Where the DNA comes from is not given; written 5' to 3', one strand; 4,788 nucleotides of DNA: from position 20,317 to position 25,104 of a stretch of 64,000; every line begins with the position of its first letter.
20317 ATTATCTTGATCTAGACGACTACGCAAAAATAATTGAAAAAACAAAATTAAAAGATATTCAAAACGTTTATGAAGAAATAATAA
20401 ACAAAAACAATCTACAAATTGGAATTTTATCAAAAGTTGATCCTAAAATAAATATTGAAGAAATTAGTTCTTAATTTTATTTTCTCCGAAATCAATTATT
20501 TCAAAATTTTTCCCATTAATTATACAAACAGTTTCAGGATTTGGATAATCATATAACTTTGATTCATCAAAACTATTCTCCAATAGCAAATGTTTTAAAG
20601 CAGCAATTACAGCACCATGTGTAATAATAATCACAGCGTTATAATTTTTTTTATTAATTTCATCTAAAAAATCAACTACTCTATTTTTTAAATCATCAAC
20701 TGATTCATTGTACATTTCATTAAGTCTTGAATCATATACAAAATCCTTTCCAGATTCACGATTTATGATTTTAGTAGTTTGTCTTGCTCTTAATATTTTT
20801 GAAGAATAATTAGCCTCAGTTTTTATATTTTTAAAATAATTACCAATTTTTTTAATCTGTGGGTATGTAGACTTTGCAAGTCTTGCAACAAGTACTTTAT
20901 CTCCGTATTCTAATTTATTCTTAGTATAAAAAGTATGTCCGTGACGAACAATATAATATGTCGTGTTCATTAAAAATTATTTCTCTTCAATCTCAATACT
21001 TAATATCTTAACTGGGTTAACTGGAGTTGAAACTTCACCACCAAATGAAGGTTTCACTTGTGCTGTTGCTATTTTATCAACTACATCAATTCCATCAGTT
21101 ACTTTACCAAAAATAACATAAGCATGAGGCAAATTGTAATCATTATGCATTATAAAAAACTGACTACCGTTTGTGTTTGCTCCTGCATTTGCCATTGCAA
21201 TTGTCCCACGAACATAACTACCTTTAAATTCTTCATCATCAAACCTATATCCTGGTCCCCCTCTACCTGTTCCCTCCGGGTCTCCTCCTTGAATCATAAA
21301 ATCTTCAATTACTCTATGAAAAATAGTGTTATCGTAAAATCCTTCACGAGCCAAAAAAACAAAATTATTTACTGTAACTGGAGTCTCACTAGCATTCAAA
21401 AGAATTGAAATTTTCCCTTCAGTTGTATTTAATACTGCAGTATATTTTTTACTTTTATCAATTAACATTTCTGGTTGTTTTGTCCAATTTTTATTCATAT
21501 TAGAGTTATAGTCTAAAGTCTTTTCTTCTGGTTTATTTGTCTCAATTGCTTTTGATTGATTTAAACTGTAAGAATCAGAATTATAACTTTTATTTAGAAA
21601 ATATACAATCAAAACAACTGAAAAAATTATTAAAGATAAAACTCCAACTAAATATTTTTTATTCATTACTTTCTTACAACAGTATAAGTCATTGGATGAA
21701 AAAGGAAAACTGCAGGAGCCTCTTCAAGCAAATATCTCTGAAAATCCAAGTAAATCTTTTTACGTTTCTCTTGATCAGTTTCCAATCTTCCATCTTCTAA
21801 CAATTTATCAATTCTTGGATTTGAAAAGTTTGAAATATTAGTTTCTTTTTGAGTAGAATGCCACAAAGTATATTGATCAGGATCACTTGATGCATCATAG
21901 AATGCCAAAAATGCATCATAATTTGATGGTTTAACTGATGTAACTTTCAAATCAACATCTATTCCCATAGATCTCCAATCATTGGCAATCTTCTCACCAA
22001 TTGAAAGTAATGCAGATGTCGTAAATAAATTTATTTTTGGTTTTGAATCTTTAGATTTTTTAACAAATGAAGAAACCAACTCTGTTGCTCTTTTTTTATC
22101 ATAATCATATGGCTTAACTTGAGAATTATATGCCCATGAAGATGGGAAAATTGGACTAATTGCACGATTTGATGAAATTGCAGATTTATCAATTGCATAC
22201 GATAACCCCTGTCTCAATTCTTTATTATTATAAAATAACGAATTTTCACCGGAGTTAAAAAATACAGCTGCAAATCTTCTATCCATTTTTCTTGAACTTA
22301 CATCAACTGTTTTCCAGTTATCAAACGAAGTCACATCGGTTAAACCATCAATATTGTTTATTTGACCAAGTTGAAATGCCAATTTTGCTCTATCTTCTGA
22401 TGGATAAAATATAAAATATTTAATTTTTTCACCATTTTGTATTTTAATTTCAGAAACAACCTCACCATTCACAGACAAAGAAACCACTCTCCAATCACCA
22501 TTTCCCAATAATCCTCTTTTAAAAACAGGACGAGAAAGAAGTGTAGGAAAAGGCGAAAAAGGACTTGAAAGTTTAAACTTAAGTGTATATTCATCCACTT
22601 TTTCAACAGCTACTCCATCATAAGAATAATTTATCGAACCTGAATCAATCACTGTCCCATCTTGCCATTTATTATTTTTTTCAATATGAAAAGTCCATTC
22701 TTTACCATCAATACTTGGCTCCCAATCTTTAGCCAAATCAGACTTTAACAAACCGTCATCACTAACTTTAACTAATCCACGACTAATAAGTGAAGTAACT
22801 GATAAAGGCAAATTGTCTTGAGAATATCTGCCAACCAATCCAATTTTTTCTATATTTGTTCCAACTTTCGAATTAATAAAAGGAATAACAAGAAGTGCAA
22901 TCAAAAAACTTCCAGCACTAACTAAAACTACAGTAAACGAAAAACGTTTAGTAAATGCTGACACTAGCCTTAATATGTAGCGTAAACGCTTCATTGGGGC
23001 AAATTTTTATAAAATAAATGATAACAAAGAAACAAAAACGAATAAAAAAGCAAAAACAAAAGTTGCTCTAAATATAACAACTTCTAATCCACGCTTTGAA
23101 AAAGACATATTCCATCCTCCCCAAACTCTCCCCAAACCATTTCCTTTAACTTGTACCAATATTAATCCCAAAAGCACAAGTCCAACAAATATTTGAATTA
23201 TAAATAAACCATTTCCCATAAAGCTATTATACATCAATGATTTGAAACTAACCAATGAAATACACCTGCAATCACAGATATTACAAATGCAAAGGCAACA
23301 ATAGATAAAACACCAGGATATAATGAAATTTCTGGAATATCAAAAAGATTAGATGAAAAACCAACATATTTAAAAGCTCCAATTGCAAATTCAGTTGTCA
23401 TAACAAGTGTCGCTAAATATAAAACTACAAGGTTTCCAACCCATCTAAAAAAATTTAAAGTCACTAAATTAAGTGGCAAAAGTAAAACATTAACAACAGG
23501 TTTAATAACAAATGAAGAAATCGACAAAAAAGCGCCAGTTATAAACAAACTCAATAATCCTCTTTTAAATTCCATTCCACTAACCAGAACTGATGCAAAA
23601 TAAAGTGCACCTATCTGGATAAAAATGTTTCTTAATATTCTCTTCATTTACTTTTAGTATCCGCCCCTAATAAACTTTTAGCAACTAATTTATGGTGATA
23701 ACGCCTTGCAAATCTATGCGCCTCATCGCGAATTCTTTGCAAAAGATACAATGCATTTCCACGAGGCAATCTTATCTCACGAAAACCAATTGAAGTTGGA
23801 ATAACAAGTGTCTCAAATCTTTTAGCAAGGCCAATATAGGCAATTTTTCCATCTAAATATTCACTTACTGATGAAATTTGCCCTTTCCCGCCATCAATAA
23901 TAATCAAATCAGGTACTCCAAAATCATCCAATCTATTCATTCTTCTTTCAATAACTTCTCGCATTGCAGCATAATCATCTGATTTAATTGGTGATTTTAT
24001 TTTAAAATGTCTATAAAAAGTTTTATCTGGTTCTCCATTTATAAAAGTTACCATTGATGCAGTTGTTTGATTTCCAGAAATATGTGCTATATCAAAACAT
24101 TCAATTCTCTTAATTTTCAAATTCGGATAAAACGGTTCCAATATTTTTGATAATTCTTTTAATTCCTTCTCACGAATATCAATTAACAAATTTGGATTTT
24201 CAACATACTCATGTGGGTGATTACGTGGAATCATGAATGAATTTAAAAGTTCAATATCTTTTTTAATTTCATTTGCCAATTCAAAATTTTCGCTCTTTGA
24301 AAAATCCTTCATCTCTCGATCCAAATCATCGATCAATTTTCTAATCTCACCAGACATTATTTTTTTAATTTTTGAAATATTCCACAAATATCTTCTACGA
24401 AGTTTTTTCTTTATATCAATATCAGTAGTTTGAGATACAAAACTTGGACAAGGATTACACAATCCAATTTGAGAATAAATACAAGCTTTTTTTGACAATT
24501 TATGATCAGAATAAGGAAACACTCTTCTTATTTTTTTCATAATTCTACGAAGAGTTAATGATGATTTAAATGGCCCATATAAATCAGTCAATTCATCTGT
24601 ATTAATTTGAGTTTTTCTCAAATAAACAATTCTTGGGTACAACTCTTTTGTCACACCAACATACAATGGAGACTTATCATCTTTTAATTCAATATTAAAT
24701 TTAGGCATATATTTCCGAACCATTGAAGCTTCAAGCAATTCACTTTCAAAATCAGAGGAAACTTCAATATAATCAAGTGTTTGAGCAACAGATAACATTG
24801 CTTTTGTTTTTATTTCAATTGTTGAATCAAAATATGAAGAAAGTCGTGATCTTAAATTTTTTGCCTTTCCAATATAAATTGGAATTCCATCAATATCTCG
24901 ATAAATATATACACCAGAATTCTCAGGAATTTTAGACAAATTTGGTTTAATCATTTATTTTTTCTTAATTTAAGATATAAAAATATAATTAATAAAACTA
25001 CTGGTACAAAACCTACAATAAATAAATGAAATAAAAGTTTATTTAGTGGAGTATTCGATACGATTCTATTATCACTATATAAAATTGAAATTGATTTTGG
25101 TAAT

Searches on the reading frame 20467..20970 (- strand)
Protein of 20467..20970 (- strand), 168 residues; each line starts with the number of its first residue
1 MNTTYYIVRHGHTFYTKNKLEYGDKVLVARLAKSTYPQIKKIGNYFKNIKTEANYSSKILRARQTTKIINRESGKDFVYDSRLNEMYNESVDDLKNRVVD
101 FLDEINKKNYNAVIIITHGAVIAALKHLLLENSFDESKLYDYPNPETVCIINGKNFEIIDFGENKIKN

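Call 46: search_protein_families(library=pfam, proteins=[window:20467-20970:-], max_evalue=0.00001)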
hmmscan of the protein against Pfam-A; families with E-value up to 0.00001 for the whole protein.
window:20467-20970:- (168 aa): 1 family
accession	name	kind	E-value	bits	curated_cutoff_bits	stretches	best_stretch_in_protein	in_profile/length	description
PF00300.27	His_Phos_1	-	2.4e-20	73.5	21.7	2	6-86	2-80/194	Histidine phosphatase superfamily (branch 1)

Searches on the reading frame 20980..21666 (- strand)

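Call 46: search_protein_families(library=pfam, proteins=[window:20980-21666:-], max_evalue=0.00001)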
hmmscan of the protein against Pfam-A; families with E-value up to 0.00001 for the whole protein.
window:20980-21666:- (229 aa): 1 family
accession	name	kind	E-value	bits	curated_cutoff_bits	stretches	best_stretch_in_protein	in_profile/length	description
PF00160.26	Pro_isomerase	-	3.1e-41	141.7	21.7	1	79-225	4-158/159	Cyclophilin type peptidyl-prolyl cis-trans isomerase/CLD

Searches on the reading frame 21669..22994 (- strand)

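Call 46: search_protein_families(library=pfam, proteins=[window:21669-22994:-], max_evalue=0.00001)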
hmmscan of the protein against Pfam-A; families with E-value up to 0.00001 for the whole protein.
window:21669-22994:- (442 aa): 1 family
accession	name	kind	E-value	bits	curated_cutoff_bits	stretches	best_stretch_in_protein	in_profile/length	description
PF00496.27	SBP_bac_5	-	6.7e-29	101.6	32.4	1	84-380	3-360/368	Bacterial extracellular solute-binding proteins, family 5 Middle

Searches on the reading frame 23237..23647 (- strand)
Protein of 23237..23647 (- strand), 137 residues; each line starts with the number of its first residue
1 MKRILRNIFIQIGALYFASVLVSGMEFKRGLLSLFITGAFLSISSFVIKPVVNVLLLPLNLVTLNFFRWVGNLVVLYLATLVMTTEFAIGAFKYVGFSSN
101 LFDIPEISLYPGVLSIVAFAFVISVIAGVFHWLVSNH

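Call 46: search_protein_families(library=pfam, proteins=[window:23237-23647:-], max_evalue=0.00001)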
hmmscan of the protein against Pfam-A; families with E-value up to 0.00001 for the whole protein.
window:23237-23647:- (137 aa): 1 family
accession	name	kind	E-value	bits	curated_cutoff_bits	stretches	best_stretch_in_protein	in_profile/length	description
PF04020.18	Phage_holin_4_2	-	2e-09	38.4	28.8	1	3-92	2-89/105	Mycobacterial 4 TMS phage holin, superfamily IV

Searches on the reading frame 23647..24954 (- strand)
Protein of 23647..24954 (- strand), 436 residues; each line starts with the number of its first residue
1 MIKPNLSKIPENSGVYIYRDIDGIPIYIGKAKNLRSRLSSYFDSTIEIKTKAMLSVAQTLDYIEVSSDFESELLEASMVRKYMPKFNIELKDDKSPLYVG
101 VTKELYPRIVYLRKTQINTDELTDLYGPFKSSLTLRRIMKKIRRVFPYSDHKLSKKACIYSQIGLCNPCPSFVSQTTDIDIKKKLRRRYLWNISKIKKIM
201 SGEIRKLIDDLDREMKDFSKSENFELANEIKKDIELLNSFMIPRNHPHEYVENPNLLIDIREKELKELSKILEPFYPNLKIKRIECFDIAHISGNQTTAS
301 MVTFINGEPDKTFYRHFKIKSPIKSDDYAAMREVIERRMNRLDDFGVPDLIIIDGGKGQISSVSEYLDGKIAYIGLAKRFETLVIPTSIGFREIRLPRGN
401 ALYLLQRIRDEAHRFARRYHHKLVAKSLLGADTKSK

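Call 46: search_protein_families(library=pfam, proteins=[window:23647-24954:-], max_evalue=0.00001)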
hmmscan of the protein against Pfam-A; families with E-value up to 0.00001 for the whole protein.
window:23647-24954:- (436 aa): 2 families
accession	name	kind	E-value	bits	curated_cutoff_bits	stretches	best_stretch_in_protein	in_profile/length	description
PF08459.17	UvrC_RNaseH_dom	-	1.1e-42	146.1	22.3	1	280-416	9-158/159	UvrC RNAse H endonuclease domain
PF01541.30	GIY-YIG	-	8.3e-09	36.1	22.6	0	13-84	2-74/78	GIY-YIG catalytic domain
